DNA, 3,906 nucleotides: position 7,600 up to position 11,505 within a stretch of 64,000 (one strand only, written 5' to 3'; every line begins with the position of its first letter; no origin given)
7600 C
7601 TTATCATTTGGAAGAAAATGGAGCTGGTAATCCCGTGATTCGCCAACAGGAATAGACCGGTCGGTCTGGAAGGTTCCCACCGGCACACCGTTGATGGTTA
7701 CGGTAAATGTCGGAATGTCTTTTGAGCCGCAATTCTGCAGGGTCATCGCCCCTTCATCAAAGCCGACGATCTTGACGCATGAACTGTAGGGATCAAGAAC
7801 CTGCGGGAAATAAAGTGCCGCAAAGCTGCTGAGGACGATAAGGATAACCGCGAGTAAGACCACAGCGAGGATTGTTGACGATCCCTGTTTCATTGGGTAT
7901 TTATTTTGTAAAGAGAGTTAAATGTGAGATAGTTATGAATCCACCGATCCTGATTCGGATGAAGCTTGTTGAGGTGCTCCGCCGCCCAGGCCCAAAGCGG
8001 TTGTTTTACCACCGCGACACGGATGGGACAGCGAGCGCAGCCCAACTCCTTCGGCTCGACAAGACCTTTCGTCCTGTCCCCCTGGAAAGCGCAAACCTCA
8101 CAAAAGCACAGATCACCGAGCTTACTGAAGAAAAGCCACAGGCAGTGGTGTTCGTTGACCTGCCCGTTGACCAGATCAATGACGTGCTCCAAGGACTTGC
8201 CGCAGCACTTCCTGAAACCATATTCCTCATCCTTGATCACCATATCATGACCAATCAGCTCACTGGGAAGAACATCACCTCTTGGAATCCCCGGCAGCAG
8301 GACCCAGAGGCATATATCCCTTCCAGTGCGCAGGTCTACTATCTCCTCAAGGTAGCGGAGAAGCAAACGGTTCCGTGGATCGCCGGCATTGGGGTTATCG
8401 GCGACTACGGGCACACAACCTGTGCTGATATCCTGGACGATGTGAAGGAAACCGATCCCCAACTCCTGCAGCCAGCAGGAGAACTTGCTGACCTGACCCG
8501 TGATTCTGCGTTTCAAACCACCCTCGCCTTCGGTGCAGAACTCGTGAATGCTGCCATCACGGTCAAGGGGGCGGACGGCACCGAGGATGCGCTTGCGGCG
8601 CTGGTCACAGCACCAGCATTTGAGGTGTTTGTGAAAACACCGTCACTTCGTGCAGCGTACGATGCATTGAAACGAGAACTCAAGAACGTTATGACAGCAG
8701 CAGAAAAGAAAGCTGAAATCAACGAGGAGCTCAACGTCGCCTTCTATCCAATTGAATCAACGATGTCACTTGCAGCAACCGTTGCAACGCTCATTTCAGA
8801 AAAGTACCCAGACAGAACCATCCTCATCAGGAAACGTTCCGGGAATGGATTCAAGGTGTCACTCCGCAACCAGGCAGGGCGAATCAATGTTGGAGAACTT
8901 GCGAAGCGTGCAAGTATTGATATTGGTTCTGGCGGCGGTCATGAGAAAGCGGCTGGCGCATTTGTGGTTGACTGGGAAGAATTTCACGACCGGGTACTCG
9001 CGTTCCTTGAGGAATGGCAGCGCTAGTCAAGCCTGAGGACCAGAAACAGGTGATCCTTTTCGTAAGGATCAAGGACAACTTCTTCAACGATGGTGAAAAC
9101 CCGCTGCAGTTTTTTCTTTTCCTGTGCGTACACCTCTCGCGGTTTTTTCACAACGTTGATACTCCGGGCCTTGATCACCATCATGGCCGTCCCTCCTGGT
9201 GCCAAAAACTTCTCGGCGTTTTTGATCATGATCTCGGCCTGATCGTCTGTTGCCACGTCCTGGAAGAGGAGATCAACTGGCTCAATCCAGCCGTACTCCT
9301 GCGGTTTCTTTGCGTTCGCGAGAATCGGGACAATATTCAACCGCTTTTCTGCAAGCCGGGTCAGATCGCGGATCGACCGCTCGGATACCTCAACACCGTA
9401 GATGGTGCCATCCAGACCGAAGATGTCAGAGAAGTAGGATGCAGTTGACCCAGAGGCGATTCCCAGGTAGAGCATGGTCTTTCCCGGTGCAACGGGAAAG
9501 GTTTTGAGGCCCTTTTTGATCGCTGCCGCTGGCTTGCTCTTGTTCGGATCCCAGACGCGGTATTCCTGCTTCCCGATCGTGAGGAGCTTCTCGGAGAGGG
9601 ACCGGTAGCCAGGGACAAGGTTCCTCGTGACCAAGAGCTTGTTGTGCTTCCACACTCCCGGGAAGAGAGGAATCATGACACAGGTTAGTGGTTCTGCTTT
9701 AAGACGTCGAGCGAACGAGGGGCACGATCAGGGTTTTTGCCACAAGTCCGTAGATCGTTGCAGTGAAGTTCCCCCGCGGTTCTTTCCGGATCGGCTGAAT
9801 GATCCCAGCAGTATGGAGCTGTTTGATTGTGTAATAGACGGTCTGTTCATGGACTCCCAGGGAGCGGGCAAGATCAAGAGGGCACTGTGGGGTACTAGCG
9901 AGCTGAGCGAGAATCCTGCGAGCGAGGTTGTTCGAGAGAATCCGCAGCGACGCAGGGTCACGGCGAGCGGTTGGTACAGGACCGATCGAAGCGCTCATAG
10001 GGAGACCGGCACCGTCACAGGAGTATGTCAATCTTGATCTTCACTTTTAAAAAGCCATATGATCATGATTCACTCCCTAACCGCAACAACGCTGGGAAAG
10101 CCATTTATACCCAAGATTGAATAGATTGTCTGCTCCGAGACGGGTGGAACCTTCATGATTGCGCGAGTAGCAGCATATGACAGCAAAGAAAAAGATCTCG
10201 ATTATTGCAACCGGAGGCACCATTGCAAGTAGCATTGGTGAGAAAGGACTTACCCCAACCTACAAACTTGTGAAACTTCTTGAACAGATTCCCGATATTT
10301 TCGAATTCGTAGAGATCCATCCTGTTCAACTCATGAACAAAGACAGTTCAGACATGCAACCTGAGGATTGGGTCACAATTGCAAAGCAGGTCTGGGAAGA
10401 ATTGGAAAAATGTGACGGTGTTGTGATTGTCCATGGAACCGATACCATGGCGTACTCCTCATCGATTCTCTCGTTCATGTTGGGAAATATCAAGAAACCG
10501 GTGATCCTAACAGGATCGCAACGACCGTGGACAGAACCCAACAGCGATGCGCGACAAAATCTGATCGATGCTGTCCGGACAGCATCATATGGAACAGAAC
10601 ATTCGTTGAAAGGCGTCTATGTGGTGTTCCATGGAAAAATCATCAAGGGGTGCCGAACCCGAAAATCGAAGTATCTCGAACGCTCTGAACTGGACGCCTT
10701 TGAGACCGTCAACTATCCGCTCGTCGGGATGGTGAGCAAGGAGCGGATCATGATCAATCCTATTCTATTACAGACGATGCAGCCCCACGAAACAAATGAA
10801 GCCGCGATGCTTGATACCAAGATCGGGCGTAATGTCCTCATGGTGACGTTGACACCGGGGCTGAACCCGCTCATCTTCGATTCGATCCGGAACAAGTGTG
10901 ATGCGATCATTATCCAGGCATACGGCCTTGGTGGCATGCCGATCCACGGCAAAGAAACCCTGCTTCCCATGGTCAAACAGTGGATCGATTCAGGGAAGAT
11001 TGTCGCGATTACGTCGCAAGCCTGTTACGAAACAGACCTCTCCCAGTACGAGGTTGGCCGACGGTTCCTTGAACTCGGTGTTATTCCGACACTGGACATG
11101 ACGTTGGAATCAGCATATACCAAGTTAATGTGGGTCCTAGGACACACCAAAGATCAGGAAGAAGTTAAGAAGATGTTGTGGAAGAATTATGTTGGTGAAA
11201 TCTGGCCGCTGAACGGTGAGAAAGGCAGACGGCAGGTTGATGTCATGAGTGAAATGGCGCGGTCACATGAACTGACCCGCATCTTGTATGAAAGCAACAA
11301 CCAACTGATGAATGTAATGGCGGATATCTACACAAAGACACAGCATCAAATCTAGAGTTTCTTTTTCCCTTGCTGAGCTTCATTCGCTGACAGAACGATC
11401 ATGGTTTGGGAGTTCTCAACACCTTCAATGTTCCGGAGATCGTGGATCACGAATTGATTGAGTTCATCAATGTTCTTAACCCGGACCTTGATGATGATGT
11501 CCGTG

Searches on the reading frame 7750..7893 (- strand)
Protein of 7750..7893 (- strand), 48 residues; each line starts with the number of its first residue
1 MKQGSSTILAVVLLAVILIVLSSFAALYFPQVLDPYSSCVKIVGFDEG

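Call 79: search_protein_families(library=pfam, proteins=[window:7750-7893:-], max_evalue=10)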
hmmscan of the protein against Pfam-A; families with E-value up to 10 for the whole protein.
seq(48 aa): 0 families

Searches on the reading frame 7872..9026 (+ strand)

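Call 5: search_protein_families(library=pfam, proteins=[window:7872-9026:+], max_evalue=0.01)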
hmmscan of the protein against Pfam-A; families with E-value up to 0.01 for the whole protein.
window:7872-9026:+ (384 aa): 2 families
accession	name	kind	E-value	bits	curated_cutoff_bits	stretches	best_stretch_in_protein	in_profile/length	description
PF02272.25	DHHA1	-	1.3e-10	42.1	25.9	1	297-382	14-99/102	DHHA1 domain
PF01368.27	DHH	-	1.2e-05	26.1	28.1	1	46-160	6-103/125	DHH family, N-terminal domain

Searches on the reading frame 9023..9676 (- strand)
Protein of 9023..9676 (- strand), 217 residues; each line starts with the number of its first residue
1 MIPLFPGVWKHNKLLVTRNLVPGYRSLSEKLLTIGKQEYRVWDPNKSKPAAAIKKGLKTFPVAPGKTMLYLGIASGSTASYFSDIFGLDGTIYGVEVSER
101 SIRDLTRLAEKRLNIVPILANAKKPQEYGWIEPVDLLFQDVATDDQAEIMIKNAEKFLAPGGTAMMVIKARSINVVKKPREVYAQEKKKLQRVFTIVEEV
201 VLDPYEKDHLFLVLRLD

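Call 5: search_protein_families(library=pfam, proteins=[window:9023-9676:-], max_evalue=0.01)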
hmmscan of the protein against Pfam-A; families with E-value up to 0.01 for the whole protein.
window:9023-9676:- (217 aa): 2 families
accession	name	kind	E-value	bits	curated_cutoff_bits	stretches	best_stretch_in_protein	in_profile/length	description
PF01269.23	Fibrillarin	-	6.6e-74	248.3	27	1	11-214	18-223/227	Fibrillarin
PF13649.12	Methyltransf_25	-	0.0025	18.9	27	1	69-162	2-97/97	Methyltransferase domain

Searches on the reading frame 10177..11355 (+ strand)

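Call 5: search_protein_families(library=pfam, proteins=[window:10177-11355:+], max_evalue=0.01)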
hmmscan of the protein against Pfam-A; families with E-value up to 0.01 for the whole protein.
window:10177-11355:+ (392 aa): 2 families
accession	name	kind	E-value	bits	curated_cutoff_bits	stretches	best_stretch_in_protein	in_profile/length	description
PF00710.25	Asparaginase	-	2.5e-60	203.7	22.5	1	6-193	1-187/193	Asparaginase, N-terminal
PF17763.6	Asparaginase_C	-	8.5e-23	80.9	34.6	1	219-333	1-113/114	Glutaminase/Asparaginase C-terminal domain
